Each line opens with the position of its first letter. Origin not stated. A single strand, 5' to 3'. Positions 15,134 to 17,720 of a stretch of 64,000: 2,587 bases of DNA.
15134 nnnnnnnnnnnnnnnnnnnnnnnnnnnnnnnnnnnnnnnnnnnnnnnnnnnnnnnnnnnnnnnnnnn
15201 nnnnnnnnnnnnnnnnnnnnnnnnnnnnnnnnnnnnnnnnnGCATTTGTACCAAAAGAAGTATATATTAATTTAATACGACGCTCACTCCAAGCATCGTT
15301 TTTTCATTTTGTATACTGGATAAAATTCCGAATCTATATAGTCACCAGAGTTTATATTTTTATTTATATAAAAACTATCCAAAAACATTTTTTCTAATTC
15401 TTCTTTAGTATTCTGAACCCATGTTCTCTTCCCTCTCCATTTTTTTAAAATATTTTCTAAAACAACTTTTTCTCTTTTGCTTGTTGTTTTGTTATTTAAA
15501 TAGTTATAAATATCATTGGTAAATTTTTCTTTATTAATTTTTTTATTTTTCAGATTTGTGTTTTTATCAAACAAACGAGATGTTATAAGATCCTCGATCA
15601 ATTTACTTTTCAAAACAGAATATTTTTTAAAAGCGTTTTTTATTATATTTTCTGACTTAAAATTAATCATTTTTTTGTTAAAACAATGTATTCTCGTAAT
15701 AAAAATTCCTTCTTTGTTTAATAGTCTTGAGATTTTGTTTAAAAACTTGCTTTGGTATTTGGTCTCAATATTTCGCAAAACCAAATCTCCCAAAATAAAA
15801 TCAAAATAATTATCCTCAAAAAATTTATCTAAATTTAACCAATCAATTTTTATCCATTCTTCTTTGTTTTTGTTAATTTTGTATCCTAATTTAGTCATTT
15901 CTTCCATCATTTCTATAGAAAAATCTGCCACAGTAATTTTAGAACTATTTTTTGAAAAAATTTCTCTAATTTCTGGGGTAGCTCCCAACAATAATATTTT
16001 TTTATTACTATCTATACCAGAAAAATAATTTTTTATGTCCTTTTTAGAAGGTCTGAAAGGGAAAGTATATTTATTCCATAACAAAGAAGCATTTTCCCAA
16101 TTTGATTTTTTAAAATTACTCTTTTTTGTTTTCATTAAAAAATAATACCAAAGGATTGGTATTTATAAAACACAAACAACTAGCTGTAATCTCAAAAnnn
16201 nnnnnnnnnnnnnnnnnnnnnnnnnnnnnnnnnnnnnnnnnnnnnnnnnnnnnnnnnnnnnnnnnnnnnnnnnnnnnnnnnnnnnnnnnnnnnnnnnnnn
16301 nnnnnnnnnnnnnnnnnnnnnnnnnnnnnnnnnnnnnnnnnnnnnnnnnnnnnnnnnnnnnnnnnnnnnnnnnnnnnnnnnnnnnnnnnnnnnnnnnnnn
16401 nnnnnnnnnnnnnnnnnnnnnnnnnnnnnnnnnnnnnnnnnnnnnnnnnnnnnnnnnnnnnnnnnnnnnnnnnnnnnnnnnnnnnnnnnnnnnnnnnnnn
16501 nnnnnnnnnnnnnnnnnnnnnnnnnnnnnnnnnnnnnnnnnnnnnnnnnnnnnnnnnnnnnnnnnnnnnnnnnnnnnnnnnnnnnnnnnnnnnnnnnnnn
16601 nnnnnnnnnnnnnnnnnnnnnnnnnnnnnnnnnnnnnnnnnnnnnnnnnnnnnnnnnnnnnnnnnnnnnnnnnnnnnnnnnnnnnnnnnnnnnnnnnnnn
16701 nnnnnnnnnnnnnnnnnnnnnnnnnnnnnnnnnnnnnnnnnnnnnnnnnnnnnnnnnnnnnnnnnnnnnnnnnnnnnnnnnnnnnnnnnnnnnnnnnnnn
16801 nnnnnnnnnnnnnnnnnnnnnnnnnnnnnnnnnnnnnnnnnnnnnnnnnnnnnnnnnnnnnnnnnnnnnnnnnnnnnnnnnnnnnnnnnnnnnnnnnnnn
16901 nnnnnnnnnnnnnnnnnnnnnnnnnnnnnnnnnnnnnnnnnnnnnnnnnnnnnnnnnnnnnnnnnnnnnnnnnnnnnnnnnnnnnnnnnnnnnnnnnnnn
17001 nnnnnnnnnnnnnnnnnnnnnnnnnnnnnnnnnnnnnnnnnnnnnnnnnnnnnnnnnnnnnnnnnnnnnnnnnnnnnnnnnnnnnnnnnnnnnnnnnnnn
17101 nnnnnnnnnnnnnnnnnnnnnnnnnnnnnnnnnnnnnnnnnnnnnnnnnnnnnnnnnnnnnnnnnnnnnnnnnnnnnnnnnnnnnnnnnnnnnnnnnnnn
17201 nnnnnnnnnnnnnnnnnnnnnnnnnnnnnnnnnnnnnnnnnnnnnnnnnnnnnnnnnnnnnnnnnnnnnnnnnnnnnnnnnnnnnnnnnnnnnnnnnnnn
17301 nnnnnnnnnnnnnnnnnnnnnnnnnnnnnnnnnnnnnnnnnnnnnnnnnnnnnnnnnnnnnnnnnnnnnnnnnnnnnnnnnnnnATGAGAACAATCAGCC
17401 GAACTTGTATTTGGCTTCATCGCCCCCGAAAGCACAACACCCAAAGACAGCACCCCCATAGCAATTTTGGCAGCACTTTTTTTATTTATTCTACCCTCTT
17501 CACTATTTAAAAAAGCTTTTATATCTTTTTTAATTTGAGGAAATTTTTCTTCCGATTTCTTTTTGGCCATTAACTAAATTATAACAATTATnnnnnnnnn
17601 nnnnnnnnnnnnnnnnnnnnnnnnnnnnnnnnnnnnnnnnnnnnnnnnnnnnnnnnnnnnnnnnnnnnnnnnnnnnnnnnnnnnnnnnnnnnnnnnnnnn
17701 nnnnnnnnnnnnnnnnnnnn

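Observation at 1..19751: Expanded His-Xaa-Ser-type RiPP cluster with 11 radical-SAM domains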

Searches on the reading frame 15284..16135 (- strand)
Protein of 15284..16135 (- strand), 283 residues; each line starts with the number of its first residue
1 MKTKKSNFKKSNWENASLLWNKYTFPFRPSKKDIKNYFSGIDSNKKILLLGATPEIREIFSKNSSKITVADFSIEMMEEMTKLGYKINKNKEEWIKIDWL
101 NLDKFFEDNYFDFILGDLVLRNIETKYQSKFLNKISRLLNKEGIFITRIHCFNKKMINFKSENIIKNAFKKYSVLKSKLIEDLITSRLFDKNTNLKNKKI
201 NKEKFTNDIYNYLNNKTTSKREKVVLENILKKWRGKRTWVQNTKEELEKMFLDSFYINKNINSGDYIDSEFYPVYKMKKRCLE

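Call 4: search_protein_families(library=ncbifam, proteins=[window:15284-16135:-], max_evalue=0.01)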
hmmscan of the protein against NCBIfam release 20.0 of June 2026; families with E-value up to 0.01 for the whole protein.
window:15284-16135:- (283 aa): 2 families
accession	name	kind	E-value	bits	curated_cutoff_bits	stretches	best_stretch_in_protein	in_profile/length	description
NF043040.1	corrin_prot_MT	hypoth_equivalog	6.7e-08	32.2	180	1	53-146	52-146/216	corrinoid protein-associated methyltransferase CpaM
TIGR01934.1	MenG_MenH_UbiE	subfamily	2.1e-07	30.5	158.35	1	53-146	50-140/223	ubiquinone/menaquinone biosynthesis methyltransferase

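Call 6: search_protein_families(library=pfam, proteins=[window:15284-16135:-], max_evalue=0.01)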
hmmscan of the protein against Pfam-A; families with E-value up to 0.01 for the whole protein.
window:15284-16135:- (283 aa): 4 families
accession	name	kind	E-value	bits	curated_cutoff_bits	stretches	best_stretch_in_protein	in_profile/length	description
PF08241.18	Methyltransf_11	-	1.6e-06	29.1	21.2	1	58-146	12-94/95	Methyltransferase domain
PF13649.12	Methyltransf_25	-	5.7e-05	24.2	27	1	62-143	18-97/97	Methyltransferase domain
PF13847.12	Methyltransf_31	-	0.0002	21.5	27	1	71-175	35-132/145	Methyltransferase domain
PF08242.18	Methyltransf_12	-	0.0092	17.1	30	0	63-145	19-98/98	Methyltransferase domain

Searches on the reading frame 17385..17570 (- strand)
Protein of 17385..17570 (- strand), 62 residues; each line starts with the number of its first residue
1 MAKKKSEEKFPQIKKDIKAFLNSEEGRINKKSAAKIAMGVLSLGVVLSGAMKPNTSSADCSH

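Call 76: search_protein_representatives(protein=window:17385-17570:-)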
Query: 62 residues. Proteins with E-value up to 0.001 (for the whole library): 67; up to 1e-10: 5; up to 1e-30: 0. The best 67 are listed.
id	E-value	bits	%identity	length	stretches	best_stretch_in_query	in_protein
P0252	5.0e-18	79.7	70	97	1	3-62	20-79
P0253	2.2e-14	68.3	47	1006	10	38-61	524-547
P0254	5.4e-12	60.9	55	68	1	7-62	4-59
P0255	2.6e-11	58.8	49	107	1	2-62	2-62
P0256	9.6e-11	57.0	55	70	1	6-58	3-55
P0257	2.3e-10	55.8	51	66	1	7-61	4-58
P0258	6.5e-10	54.4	51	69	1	6-62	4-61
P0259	1.6e-09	53.2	50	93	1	1-62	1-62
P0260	2.5e-08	49.5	53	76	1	10-62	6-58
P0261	2.5e-08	49.5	52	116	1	5-62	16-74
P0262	5.9e-08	48.3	52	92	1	5-58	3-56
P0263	6.3e-08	48.2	51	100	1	7-57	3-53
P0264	7.7e-08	47.9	48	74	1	8-61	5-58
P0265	2.6e-07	46.3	52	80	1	1-54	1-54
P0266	3.4e-07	45.9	45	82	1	7-61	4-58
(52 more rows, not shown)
